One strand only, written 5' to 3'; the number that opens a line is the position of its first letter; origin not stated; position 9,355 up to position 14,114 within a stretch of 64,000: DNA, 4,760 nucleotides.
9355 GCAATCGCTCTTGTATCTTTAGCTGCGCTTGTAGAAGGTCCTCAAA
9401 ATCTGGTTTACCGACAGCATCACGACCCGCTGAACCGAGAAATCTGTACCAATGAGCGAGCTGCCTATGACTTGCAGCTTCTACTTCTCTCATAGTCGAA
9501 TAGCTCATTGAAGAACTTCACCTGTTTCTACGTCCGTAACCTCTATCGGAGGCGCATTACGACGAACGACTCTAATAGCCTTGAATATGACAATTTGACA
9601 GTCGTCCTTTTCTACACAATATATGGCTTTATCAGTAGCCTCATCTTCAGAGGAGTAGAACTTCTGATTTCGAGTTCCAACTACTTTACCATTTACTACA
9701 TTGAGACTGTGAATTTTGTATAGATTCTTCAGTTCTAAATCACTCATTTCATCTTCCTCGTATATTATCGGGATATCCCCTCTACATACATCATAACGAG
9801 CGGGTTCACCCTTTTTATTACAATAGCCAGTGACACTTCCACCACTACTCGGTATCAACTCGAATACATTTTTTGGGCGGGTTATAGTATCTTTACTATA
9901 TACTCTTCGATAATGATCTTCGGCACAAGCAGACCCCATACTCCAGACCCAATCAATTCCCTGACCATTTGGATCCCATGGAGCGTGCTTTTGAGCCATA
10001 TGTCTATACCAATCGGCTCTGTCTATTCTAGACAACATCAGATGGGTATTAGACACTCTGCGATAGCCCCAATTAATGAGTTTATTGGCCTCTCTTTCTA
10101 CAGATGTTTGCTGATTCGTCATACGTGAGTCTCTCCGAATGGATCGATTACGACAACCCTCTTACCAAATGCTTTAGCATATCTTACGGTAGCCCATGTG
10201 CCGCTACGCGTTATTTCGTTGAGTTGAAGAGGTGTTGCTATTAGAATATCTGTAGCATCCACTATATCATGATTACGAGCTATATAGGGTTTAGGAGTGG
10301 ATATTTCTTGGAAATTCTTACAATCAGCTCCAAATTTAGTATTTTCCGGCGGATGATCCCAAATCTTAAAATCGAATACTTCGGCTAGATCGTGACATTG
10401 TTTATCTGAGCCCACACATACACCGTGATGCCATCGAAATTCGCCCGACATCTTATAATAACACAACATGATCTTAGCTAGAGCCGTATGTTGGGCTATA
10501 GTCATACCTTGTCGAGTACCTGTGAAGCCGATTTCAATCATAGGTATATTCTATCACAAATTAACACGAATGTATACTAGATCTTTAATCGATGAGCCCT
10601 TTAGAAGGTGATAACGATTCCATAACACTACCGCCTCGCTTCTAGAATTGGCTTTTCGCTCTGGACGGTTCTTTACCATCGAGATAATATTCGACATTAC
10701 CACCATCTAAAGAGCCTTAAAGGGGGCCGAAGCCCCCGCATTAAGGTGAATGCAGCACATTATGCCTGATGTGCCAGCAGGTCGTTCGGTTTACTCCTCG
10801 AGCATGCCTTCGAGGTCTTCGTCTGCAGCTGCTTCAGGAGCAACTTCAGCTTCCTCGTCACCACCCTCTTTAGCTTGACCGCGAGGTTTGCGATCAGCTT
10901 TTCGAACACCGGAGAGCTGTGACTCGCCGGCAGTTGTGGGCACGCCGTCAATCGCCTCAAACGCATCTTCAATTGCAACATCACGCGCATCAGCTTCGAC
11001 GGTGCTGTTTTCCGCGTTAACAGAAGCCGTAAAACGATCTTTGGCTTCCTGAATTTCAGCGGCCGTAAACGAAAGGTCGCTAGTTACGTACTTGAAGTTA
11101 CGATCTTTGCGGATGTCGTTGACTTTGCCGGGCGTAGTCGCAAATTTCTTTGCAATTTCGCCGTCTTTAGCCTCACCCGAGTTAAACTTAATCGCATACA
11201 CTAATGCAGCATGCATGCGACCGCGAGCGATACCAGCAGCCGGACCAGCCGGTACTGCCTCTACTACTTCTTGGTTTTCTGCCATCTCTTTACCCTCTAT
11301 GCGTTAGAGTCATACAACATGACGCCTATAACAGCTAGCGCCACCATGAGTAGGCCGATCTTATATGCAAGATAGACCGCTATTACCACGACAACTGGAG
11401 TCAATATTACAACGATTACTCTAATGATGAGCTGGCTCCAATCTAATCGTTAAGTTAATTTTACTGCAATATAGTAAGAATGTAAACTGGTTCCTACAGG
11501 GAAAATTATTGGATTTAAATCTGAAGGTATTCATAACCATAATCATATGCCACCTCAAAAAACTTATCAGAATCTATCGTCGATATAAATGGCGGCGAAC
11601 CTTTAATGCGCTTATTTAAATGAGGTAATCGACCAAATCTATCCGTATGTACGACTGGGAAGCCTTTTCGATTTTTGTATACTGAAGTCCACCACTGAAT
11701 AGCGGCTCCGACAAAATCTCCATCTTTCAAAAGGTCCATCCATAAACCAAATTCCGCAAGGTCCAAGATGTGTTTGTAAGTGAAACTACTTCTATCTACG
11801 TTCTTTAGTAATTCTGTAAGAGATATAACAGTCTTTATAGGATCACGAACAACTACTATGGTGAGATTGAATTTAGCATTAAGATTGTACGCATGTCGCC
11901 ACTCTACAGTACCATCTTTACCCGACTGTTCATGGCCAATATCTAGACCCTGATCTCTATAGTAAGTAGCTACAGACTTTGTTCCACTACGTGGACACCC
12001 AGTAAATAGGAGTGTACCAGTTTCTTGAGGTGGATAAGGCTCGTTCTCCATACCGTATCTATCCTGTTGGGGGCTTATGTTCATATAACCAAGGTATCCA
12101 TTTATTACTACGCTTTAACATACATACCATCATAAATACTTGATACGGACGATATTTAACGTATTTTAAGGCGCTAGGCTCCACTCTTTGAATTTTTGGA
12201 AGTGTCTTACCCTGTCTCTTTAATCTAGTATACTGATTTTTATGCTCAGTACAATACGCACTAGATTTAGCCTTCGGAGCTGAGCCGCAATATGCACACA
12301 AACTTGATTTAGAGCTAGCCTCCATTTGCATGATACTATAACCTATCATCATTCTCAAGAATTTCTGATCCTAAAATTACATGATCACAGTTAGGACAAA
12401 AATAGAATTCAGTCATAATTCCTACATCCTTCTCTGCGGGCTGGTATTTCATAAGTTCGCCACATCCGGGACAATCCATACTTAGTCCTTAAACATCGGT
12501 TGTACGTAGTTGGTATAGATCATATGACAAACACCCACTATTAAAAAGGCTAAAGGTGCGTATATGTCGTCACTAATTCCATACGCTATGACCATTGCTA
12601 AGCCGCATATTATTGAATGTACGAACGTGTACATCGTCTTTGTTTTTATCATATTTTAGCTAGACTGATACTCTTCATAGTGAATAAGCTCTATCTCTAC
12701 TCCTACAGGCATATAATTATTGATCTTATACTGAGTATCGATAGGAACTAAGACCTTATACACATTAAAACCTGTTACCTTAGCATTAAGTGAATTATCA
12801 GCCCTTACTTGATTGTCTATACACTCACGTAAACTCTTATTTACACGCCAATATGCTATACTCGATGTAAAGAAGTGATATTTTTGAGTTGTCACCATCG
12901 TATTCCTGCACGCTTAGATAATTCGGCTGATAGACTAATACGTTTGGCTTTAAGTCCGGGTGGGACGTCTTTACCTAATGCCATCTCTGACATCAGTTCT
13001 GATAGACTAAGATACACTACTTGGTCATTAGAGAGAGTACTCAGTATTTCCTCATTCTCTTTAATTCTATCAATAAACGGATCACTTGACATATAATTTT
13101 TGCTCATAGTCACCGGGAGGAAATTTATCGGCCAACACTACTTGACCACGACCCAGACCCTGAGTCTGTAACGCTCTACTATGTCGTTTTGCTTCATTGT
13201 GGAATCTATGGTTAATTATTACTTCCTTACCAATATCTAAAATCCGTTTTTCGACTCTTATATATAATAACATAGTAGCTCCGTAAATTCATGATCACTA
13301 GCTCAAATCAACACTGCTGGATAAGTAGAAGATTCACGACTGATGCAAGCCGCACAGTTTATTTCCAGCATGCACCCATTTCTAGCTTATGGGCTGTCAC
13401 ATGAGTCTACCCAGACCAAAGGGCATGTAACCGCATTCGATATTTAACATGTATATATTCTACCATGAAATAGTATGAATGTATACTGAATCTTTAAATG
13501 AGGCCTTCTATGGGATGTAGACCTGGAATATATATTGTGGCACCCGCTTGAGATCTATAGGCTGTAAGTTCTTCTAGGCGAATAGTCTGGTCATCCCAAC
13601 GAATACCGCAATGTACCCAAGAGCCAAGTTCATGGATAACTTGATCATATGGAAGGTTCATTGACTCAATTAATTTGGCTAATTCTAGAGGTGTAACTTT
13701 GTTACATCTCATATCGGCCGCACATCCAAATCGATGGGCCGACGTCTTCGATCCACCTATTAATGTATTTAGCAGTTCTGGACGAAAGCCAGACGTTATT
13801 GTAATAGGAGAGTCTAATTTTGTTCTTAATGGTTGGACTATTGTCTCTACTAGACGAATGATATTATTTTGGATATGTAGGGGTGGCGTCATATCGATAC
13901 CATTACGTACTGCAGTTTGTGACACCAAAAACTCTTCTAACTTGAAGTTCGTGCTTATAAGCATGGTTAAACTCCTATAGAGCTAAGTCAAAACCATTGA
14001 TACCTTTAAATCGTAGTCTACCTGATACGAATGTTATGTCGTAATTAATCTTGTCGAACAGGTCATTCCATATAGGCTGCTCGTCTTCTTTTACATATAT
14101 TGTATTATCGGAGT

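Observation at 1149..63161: Heptamer AAGGTCC ~41x on the + strand, ~1x on the - strand, independent of gene direction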

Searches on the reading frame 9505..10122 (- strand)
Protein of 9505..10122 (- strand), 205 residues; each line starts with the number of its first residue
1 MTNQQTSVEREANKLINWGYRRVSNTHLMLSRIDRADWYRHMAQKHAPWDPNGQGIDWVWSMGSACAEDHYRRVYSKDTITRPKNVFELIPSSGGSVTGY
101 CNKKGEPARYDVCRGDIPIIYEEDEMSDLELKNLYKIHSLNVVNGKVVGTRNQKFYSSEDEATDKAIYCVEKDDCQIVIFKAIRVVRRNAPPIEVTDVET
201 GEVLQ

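Call 87: search_protein_families(library=phrogs, max_evalue=0.001, proteins=[window:9505-10122:-])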
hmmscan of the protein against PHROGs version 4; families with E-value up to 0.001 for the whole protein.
window:9505-10122:- (205 aa): 1 family
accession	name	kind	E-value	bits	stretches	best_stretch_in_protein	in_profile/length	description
phrog_8098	-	unknown function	3.3e-18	67.3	1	8-96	136-222/237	-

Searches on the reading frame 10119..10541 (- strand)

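Call 87: search_protein_families(library=phrogs, max_evalue=0.001, proteins=[window:10119-10541:-])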
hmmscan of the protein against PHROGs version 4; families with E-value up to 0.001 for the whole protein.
window:10119-10541:- (140 aa): 1 family
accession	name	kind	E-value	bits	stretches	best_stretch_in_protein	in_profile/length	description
phrog_289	-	other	2.1e-08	34.5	1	2-133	23-139/500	GTP-binding domain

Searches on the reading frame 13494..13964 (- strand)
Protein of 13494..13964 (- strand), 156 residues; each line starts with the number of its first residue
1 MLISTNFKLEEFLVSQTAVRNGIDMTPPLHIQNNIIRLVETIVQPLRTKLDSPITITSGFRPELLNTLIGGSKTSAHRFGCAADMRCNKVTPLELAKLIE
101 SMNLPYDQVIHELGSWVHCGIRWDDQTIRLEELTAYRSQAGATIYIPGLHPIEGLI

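Call 39: search_protein_families(library=pfam, max_evalue=0.01, proteins=[window:13494-13964:-])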
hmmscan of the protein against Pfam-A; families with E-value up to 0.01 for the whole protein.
window:13494-13964:- (156 aa): 1 family
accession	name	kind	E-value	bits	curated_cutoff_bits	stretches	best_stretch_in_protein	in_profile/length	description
PF08291.16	Peptidase_M15_3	-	1.6e-18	67.2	23.2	1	6-119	2-107/108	Peptidase M15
